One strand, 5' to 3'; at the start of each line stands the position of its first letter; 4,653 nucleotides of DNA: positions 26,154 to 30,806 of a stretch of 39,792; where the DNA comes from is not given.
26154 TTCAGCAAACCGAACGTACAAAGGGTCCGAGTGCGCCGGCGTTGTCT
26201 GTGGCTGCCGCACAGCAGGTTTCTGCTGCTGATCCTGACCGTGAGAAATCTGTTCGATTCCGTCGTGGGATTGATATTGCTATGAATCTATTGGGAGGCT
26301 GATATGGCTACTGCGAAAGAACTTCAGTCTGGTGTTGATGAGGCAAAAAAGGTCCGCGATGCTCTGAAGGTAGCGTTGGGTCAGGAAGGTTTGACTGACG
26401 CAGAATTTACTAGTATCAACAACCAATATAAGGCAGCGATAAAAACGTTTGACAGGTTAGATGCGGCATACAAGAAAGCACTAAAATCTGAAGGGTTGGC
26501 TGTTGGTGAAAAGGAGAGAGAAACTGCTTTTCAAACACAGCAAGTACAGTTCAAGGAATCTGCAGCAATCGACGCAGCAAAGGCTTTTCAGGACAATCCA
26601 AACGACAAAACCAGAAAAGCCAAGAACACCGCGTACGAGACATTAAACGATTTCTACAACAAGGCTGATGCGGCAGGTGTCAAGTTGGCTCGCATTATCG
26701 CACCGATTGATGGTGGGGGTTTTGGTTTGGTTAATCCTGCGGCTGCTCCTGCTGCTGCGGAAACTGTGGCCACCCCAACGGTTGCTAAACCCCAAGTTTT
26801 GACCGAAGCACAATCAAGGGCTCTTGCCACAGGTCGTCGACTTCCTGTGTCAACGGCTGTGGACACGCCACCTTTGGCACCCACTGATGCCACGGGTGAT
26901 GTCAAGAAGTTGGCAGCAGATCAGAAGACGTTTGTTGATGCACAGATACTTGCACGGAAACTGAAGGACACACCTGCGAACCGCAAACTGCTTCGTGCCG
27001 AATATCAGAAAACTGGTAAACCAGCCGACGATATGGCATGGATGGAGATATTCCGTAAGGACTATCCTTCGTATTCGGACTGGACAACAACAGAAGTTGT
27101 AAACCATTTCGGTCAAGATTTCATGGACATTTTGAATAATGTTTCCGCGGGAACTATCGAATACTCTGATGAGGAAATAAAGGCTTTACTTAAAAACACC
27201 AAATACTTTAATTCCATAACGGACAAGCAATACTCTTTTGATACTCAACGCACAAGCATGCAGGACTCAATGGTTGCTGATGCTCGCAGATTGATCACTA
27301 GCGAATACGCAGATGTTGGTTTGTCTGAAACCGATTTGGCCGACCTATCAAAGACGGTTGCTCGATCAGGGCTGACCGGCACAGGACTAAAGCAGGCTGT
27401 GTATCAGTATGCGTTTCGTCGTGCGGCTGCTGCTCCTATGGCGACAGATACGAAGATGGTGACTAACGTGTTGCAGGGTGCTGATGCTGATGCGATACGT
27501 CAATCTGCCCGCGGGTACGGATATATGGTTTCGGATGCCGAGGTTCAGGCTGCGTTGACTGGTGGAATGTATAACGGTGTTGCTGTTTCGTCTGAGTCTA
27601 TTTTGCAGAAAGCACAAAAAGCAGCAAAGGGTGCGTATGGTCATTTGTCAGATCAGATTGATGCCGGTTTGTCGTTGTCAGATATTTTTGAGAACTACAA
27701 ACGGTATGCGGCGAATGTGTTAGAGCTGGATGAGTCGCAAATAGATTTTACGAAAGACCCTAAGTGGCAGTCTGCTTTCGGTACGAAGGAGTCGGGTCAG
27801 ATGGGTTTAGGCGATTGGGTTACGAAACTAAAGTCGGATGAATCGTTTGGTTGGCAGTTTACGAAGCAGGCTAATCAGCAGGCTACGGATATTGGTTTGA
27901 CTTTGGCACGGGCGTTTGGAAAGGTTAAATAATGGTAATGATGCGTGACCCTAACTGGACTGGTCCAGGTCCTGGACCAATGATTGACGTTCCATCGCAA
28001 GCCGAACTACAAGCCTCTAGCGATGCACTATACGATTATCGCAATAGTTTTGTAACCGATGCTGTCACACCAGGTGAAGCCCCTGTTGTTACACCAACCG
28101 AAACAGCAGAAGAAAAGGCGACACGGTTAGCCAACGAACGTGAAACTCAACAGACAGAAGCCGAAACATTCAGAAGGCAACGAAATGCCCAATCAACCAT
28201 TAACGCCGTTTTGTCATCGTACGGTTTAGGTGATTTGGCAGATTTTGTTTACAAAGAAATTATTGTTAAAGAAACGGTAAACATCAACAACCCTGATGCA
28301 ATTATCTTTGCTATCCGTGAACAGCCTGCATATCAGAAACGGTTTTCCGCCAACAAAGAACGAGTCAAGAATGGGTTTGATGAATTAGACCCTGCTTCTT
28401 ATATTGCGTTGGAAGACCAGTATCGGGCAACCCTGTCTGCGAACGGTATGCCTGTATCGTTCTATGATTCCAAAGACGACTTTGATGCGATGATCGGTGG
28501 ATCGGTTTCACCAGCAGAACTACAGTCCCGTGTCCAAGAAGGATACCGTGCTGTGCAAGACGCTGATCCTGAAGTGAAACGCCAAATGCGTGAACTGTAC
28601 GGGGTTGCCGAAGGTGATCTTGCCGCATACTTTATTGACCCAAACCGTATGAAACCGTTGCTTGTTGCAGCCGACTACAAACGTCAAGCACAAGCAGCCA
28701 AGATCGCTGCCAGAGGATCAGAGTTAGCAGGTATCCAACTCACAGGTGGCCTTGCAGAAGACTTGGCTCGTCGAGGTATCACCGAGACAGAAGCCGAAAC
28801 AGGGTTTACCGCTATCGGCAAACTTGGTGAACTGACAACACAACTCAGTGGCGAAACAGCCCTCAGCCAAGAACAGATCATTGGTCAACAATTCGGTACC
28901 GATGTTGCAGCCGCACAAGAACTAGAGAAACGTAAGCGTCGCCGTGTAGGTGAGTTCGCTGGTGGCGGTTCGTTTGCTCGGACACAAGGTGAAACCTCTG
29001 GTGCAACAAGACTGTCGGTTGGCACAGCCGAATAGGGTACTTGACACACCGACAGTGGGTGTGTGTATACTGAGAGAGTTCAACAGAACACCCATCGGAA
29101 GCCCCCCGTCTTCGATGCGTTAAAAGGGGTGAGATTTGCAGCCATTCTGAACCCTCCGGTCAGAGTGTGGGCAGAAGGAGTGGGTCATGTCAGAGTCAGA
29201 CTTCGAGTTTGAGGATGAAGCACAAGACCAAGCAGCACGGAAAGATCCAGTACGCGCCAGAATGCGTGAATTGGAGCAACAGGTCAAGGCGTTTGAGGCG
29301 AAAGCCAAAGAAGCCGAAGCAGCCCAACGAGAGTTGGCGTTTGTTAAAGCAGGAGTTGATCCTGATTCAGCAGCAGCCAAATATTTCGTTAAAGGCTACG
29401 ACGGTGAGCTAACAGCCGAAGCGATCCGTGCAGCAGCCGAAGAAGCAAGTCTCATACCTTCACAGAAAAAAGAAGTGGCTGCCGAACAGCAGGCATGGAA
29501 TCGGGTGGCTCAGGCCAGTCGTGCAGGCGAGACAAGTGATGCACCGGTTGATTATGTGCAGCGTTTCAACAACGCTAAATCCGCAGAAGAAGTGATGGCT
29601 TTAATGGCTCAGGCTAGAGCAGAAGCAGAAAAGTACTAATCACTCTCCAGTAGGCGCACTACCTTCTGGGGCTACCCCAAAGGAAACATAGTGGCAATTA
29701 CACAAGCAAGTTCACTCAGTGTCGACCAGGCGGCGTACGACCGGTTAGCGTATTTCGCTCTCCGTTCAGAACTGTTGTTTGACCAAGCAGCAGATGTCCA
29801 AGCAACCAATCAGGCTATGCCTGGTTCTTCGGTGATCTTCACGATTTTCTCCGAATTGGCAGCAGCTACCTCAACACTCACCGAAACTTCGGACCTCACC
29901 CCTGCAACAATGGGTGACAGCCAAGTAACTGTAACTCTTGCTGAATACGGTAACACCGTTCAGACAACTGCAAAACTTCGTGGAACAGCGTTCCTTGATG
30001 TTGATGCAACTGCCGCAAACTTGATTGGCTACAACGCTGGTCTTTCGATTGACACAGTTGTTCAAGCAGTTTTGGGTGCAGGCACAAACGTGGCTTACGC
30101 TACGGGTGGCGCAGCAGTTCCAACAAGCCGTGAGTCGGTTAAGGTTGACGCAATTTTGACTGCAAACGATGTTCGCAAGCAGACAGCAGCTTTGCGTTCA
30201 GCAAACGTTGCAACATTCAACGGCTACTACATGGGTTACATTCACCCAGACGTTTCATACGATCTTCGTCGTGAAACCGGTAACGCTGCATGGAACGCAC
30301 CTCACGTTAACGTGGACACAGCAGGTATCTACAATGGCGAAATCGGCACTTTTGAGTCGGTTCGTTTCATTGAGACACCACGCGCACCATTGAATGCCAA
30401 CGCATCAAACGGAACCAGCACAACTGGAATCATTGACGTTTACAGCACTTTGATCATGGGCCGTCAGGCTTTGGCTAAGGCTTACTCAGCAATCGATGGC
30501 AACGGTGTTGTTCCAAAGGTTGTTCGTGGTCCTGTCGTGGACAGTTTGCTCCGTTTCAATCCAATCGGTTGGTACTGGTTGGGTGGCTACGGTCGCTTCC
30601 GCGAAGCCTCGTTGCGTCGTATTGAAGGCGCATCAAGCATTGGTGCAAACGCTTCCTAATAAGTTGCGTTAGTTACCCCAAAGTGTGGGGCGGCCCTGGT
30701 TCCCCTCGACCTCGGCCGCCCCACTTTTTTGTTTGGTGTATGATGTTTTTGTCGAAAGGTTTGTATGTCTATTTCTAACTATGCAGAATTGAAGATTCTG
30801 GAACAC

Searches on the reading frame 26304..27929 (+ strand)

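Call 81: search_protein_families(library=phrogs, max_evalue=0.00001, proteins=[window:26304-27929:+])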
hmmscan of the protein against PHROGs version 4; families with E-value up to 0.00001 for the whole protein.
window:26304-27929:+ (542 aa): 2 families
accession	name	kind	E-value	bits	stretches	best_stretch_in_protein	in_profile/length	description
phrog_34303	-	unknown function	2.8e-51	175.9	1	245-542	19-332/332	-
phrog_6654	-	unknown function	6.7e-13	49.7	1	289-541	178-426/428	-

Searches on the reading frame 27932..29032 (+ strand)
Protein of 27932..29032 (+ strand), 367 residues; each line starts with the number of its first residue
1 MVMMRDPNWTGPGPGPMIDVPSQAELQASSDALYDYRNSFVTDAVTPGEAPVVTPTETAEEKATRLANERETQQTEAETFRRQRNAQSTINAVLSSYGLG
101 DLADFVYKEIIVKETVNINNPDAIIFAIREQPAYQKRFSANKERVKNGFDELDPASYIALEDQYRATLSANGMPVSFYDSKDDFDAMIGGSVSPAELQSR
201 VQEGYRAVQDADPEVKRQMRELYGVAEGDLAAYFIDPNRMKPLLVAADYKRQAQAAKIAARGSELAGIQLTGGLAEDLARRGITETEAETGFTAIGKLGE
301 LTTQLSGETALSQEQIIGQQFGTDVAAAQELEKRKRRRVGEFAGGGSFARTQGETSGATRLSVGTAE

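Call 81: search_protein_families(library=phrogs, max_evalue=0.00001, proteins=[window:27932-29032:+])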
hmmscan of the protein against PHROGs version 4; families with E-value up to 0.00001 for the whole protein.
window:27932-29032:+ (367 aa): 1 family
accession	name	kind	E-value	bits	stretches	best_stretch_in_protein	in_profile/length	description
phrog_8424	-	unknown function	4.1e-65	221.9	1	58-351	97-383/392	-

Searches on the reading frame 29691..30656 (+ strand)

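Call 81: search_protein_families(library=phrogs, max_evalue=0.00001, proteins=[window:29691-30656:+])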
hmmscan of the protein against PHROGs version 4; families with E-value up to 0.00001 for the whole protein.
window:29691-30656:+ (322 aa): 2 families
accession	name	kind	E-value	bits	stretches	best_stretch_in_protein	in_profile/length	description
phrog_1357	-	head and packaging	6.3e-76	256.6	1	6-320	27-351/356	major head protein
phrog_334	-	head and packaging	2.4e-06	27.8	1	154-269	197-327/381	major head protein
